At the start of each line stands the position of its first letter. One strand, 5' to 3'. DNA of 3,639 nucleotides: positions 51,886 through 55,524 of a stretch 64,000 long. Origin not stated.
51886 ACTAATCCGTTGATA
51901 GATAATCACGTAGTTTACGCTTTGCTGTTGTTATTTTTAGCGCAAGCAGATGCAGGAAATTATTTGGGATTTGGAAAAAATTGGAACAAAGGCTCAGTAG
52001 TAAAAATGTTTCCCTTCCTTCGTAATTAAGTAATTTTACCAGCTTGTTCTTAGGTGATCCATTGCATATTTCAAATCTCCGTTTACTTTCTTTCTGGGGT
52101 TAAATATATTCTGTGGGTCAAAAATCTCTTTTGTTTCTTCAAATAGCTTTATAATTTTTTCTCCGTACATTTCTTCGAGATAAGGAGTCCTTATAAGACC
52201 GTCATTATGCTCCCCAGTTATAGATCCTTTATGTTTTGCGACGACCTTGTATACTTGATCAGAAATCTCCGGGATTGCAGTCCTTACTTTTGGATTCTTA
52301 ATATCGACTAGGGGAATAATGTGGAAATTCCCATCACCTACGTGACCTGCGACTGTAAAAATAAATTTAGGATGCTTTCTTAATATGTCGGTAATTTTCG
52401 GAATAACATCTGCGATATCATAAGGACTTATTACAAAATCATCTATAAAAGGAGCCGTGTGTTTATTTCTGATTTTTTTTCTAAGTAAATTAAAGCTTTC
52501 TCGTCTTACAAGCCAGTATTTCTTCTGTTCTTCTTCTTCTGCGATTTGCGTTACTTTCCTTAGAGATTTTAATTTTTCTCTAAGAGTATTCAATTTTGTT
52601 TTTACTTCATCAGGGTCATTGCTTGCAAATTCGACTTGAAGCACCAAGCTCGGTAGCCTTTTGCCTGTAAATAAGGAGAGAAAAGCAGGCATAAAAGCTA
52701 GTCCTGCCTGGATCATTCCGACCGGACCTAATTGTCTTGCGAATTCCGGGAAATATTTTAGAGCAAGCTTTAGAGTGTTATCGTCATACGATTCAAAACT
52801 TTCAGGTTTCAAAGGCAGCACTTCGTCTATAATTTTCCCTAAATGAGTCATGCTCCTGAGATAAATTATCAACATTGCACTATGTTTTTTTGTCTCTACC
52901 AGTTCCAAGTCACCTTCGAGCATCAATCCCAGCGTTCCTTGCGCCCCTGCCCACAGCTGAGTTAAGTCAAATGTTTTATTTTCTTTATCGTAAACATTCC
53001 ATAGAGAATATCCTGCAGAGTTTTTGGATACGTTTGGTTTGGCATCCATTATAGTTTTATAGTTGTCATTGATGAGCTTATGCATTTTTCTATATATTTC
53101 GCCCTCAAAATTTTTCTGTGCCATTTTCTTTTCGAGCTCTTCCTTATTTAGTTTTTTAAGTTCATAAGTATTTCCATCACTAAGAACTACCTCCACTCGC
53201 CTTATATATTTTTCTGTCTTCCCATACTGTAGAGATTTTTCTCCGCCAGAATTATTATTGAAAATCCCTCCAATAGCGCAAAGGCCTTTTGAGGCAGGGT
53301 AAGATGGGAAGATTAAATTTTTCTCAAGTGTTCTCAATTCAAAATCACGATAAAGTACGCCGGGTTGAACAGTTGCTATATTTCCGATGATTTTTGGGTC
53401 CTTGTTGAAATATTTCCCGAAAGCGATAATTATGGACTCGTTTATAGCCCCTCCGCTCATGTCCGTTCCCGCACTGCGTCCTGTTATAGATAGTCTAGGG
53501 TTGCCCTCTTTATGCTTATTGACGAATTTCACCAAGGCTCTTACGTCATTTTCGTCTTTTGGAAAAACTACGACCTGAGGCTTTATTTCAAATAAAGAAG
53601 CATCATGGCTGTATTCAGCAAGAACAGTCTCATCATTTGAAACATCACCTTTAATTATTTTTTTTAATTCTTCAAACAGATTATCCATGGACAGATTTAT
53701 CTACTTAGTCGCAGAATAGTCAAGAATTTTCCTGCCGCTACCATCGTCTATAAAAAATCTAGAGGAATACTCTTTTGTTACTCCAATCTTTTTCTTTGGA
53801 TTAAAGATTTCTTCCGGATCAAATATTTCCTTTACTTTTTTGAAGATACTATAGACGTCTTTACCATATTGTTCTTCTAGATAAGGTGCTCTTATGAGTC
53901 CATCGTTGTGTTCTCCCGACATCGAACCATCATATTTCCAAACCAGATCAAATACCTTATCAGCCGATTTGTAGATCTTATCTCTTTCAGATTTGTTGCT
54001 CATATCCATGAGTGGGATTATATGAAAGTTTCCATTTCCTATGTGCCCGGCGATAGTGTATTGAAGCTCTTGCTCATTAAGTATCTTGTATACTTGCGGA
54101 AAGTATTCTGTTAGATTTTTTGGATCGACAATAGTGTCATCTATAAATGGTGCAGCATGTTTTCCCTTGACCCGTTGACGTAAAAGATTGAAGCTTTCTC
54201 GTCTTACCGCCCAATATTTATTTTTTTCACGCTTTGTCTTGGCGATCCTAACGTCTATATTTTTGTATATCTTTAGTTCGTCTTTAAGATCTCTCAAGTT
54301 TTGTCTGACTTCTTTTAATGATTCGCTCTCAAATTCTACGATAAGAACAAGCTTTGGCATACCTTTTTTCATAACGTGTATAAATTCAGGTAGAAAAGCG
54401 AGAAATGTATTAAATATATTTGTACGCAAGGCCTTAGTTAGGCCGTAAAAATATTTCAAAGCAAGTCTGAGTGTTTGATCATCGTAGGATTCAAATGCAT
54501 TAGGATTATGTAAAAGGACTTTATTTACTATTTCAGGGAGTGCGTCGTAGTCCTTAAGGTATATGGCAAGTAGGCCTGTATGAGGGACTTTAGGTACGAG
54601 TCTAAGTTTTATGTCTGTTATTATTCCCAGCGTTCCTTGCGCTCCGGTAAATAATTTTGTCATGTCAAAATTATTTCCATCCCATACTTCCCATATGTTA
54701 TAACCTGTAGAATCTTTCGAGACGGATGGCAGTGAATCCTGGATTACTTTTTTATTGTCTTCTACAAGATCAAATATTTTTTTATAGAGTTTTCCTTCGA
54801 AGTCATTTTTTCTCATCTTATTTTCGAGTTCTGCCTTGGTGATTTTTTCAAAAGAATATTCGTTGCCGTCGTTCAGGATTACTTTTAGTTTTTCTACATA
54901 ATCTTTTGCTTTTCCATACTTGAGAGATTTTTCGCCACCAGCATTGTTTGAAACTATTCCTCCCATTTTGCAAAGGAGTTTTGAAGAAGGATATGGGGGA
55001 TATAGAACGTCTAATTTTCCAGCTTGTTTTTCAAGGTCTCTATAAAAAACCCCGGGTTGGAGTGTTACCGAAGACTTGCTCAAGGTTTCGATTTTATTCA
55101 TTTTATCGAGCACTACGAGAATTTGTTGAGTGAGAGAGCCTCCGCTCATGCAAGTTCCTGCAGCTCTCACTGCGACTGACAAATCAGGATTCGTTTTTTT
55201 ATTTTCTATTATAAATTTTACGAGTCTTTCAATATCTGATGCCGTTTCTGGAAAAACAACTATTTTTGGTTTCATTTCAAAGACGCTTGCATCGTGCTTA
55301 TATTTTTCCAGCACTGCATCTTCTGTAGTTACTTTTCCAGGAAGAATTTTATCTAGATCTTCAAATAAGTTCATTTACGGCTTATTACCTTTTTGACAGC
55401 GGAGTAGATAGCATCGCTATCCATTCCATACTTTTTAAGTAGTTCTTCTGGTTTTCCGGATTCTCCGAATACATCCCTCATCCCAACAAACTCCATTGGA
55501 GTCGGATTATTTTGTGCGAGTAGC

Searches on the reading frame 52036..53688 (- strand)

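Call 19: search_protein_families(library=pfam, proteins=[window:52036-53688:-], max_evalue=0.00001)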
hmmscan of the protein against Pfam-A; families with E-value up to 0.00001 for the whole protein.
window:52036-53688:- (550 aa): 2 families
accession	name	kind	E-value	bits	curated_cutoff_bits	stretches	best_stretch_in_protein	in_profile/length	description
PF02913.24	FAD-oxidase_C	-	1.8e-42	146.2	21.2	1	272-533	7-247/248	FAD linked oxidases, C-terminal domain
PF01565.28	FAD_binding_4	-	4.5e-25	88.4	26.4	1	37-177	1-138/139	FAD binding domain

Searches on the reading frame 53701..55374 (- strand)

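Call 19: search_protein_families(library=pfam, proteins=[window:53701-55374:-], max_evalue=0.00001)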
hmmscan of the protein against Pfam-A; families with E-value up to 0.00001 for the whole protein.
window:53701-55374:- (557 aa): 2 families
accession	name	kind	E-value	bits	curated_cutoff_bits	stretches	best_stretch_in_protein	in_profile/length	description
PF02913.24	FAD-oxidase_C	-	2.9e-45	155.3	21.2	1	273-528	12-247/248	FAD linked oxidases, C-terminal domain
PF01565.28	FAD_binding_4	-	2.2e-25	89.4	26.4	1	36-171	1-134/139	FAD binding domain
